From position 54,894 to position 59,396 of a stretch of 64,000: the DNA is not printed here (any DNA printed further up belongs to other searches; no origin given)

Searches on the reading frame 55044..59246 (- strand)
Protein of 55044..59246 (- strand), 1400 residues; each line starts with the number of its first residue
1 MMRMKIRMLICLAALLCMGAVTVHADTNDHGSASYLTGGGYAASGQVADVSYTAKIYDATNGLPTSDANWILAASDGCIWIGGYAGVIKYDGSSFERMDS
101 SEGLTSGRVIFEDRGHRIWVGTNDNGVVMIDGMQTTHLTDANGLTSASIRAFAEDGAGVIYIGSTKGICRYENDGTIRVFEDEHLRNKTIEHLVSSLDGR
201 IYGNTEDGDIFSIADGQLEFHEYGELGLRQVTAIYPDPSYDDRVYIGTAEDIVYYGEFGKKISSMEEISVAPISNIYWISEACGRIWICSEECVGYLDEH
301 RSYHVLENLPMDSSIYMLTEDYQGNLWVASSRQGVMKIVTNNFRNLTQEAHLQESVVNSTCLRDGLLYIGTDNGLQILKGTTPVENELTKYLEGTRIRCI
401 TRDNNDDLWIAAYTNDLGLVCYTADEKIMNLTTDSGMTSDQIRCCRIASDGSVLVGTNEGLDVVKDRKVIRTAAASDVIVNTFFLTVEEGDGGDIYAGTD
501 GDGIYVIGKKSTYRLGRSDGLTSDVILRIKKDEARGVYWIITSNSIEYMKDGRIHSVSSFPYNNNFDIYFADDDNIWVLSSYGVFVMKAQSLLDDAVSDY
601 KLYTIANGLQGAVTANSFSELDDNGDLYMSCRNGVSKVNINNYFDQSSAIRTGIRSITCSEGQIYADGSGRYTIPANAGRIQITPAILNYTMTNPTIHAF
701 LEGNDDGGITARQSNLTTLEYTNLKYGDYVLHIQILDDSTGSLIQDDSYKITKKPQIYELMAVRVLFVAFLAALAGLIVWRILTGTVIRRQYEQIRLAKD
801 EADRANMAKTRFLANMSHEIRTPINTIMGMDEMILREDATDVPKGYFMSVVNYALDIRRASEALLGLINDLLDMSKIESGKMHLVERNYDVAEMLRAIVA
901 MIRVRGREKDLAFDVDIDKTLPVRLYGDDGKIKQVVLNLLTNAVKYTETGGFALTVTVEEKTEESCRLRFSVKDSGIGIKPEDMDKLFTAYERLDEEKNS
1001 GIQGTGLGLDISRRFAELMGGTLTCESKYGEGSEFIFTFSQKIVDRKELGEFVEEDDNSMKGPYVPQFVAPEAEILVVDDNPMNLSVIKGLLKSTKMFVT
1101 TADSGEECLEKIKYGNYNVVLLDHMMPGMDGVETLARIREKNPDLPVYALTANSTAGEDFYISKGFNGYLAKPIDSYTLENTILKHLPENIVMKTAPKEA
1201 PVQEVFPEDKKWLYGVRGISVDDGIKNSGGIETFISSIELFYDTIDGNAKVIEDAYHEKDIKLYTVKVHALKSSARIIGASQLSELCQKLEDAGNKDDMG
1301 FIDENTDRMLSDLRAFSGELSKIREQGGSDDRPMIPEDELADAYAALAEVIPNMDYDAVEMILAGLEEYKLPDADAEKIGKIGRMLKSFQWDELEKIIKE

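Call 52: search_protein_families(library=pfam, proteins=[window:55044-59246:-], max_evalue=0.01)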
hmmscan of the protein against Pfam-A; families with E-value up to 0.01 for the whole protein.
window:55044-59246:- (1400 aa): 8 families
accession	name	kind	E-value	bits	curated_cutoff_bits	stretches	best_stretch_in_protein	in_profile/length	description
PF02518.31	HATPase_c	-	2.3e-27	96.1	26.4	1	927-1041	1-109/111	Histidine kinase-, DNA gyrase B-, and HSP90-like ATPase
PF00072.30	Response_reg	-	5.9e-25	88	30.2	1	1075-1182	1-109/111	Response regulator receiver domain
PF07494.17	Reg_prop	-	2.8e-20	70.2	20.4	0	312-331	4-23/24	Two component regulator propeller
PF00512.31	HisKA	-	3e-15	56.5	26.9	1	808-880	1-66/66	His Kinase A (phospho-acceptor) domain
PF01627.28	Hpt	-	9.4e-09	35.8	24.6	1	1238-1315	3-83/84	Hpt domain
PF07495.19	Y_Y_Y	-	3.6e-05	24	26.6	1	699-739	11-50/65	Y_Y_Y domain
PF13570.13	Beta-prop_ACSF4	-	0.0025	17.7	133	0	109-376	55-325/329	Beta-alanine-activating enzyme, beta-propeller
PF13589.12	HATPase_c_3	-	0.0029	18.1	25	1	934-1045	5-109/137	Histidine kinase-, DNA gyrase B-, and HSP90-like ATPase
